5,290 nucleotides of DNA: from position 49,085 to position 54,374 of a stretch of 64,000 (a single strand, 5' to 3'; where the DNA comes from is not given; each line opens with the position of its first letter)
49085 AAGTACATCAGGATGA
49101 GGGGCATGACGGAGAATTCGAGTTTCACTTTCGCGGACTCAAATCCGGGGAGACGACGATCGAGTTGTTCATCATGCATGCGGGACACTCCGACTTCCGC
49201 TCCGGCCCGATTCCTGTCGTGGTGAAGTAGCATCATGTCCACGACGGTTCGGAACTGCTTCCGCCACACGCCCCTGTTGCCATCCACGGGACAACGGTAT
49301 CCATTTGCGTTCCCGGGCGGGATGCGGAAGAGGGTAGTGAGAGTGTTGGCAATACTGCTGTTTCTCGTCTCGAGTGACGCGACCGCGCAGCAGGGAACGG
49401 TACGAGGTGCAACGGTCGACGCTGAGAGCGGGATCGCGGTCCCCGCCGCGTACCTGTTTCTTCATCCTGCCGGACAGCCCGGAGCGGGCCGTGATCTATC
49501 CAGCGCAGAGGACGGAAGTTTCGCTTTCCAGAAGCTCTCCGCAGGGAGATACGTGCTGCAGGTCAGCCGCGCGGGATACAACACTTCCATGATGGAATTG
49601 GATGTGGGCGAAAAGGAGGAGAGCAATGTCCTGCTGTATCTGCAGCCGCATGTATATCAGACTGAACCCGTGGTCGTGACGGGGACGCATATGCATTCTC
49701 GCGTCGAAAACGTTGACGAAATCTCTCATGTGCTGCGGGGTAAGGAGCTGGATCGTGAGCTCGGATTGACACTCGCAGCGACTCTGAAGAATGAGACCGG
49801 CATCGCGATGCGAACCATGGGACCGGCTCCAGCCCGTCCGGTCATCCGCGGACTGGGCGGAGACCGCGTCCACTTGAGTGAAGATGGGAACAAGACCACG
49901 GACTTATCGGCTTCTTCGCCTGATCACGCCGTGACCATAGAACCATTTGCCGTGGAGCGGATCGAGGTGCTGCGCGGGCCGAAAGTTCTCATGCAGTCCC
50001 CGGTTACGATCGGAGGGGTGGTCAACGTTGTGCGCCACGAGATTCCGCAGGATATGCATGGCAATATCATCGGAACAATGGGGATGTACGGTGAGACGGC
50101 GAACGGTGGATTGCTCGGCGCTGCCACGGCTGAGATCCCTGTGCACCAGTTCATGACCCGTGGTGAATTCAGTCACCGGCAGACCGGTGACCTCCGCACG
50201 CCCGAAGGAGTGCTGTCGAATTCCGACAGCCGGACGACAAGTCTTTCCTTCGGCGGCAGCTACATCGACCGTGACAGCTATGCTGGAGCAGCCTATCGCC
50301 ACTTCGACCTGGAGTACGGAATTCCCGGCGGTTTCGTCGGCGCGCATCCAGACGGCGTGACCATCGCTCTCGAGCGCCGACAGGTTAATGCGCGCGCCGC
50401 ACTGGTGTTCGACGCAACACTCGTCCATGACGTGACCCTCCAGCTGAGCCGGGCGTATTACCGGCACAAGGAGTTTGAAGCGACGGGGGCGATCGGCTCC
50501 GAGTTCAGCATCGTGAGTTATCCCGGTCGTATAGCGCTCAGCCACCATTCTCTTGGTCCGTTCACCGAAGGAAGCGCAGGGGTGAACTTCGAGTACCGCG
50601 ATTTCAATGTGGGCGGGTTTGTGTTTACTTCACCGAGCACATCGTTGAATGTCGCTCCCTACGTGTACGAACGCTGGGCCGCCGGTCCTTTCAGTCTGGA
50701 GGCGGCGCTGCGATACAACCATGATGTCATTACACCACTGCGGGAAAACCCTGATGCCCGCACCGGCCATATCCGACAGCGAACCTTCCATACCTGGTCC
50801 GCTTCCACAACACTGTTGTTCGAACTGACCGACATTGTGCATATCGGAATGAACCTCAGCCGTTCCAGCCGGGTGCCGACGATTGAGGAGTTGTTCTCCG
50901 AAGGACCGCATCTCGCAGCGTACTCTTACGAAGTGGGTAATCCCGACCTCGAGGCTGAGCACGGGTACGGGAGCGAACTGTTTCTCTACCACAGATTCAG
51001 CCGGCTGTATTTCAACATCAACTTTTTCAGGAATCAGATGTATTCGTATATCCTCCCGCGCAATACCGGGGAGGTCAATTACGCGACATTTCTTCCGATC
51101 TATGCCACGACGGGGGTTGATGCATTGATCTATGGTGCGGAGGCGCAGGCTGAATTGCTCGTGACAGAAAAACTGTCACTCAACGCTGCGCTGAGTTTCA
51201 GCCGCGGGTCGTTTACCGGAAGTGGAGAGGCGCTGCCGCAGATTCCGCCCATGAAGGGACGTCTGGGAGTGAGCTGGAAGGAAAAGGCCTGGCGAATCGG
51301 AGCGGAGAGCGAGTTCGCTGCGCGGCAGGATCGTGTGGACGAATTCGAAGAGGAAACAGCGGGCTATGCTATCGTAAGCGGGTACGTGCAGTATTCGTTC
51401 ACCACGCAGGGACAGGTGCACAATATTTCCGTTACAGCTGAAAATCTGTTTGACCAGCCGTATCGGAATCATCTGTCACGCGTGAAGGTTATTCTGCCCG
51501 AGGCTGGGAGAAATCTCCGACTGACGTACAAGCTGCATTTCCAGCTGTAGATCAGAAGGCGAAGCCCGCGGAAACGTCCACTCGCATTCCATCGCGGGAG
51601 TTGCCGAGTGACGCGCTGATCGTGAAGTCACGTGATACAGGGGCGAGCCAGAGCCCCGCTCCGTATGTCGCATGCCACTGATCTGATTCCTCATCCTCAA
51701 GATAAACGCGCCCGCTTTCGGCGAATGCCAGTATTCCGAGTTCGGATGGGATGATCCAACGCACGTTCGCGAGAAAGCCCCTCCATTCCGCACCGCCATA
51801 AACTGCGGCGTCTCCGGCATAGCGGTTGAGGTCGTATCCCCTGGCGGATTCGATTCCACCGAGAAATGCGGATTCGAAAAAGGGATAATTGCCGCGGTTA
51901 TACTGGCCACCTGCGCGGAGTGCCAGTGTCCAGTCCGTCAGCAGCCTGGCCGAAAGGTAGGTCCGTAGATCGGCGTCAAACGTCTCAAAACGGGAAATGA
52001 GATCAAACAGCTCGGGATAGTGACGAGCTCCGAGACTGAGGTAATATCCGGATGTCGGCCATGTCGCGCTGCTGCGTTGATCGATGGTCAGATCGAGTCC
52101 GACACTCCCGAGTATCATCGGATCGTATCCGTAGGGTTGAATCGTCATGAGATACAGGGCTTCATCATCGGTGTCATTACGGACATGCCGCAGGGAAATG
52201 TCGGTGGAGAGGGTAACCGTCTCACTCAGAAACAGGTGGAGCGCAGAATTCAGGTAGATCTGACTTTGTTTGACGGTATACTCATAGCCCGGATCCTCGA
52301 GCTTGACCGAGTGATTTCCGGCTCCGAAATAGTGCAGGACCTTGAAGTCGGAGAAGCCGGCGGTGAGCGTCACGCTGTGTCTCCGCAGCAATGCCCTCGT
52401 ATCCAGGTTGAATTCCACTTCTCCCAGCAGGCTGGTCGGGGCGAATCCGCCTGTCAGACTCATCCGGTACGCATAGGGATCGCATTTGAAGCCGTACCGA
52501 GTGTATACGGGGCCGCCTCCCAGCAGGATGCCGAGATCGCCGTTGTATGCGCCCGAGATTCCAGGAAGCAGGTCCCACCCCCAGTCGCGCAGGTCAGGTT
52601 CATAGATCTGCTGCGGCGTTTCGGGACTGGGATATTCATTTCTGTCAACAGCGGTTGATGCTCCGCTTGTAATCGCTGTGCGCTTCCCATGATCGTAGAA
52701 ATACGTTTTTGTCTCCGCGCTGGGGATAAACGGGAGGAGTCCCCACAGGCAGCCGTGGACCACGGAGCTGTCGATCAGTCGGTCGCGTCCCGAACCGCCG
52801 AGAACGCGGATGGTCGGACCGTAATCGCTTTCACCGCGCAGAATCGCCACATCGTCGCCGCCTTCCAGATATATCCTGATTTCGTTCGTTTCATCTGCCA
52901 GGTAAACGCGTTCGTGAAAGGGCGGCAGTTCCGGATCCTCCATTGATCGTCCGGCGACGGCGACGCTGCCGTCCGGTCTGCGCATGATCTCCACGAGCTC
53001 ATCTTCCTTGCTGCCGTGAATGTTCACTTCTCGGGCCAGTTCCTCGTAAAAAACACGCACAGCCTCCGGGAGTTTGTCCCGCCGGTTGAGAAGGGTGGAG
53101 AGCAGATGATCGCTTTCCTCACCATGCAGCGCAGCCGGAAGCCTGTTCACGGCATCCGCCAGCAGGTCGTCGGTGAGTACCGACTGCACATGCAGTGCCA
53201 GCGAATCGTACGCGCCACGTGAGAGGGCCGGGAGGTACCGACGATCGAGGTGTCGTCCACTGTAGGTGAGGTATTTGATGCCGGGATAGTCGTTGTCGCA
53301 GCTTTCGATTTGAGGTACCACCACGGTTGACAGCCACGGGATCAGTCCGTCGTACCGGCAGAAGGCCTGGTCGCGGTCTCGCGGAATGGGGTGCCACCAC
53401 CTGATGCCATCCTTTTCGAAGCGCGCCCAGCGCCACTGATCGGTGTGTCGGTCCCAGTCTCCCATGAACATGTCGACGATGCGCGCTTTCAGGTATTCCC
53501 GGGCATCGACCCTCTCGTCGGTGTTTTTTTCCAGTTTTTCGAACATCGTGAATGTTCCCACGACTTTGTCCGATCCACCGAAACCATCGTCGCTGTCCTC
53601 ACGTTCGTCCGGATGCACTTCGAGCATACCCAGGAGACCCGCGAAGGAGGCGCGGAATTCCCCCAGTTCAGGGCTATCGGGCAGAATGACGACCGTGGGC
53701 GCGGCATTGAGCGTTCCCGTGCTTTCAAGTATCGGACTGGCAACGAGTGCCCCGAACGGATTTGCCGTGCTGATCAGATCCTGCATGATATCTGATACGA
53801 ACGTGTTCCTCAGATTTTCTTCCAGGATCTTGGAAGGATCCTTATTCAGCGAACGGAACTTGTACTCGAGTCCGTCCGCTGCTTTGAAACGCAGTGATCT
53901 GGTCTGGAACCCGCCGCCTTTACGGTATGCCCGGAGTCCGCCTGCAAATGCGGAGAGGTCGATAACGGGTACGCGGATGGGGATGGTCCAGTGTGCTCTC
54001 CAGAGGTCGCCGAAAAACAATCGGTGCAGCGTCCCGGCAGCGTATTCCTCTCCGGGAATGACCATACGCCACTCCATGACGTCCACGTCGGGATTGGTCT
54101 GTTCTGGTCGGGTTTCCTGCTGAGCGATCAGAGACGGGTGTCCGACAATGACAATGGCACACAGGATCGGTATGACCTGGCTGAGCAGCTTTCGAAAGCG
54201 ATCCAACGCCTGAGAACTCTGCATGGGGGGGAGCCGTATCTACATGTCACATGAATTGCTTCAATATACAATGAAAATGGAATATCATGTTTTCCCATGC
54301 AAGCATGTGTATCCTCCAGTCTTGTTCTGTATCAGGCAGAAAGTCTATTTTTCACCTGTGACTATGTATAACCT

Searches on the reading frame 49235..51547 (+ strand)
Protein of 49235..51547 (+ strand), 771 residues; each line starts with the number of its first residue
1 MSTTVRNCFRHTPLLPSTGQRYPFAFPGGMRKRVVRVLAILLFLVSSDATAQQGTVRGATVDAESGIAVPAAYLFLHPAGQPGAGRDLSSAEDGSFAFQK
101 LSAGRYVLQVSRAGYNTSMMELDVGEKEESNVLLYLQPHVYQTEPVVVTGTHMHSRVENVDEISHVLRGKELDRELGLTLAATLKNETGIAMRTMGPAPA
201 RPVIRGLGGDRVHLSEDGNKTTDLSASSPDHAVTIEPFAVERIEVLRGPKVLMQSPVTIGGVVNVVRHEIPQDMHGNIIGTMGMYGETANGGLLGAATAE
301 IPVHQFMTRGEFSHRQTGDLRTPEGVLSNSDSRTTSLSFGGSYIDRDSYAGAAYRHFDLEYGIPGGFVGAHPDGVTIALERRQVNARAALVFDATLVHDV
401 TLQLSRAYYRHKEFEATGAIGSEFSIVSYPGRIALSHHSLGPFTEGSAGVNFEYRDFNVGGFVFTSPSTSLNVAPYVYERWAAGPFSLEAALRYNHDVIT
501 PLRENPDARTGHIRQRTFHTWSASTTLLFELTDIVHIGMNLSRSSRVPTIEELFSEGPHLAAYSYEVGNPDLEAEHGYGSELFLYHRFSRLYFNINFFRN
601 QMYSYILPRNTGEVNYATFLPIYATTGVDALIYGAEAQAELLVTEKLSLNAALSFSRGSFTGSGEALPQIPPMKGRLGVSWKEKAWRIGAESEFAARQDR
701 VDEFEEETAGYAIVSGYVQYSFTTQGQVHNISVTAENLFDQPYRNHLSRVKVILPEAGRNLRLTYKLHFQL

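Call 17: search_protein_families(library=pfam, proteins=[window:49235-51547:+], max_evalue=0.001)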
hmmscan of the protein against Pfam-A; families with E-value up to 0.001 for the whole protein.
window:49235-51547:+ (771 aa): 5 families
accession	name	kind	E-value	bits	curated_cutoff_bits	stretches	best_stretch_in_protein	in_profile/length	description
PF00593.30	TonB_dep_Rec_b-barrel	-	1.8e-31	110.9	27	1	327-731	55-436/436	TonB dependent receptor-like, beta-barrel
PF07715.20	Plug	-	4.4e-11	43.7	23.9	1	163-262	8-107/107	TonB-dependent Receptor Plug Domain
PF13620.12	CarboxypepD_reg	-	2.8e-08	34.4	32.3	1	55-132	1-77/82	Carboxypeptidase regulatory-like domain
PF13715.12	CarbopepD_reg_2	-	1.7e-06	28.4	32.2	1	57-148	2-88/88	CarboxypepD_reg-like domain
PF09430.16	EMC7_beta-sandw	-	0.00011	22.8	26.6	1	91-131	26-66/122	ER membrane protein complex subunit 7, beta-sandwich domain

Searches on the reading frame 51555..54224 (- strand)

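Call 17: search_protein_families(library=pfam, proteins=[window:51555-54224:-], max_evalue=0.001)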
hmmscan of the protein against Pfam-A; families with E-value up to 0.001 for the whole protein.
window:51555-54224:- (890 aa): 2 families
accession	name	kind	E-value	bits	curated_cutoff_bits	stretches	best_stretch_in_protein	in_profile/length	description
PF01103.29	Omp85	-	2.7e-14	53.9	24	1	643-858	51-289/325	Omp85 superfamily domain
PF03865.19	ShlB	-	5.4e-05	23.2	22.7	1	732-858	187-309/311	Haemolysin secretion/activation protein ShlB/FhaC/HecB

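Call 51: search_protein_families(library=ncbifam, proteins=[window:51555-54224:-], max_evalue=0.01)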
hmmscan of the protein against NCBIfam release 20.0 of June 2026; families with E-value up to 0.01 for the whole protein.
window:51555-54224:- (890 aa): 2 families
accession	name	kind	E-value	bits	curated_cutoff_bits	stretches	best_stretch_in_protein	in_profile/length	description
NF047779.1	Omp85_fam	subfamily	1.1e-22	81.1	200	1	699-890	218-423/423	Omp85 family outer membrane protein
TIGR03303.1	OM_YaeT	equivalog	7.1e-09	34.6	297.15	1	648-861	477-689/741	outer membrane protein assembly factor BamA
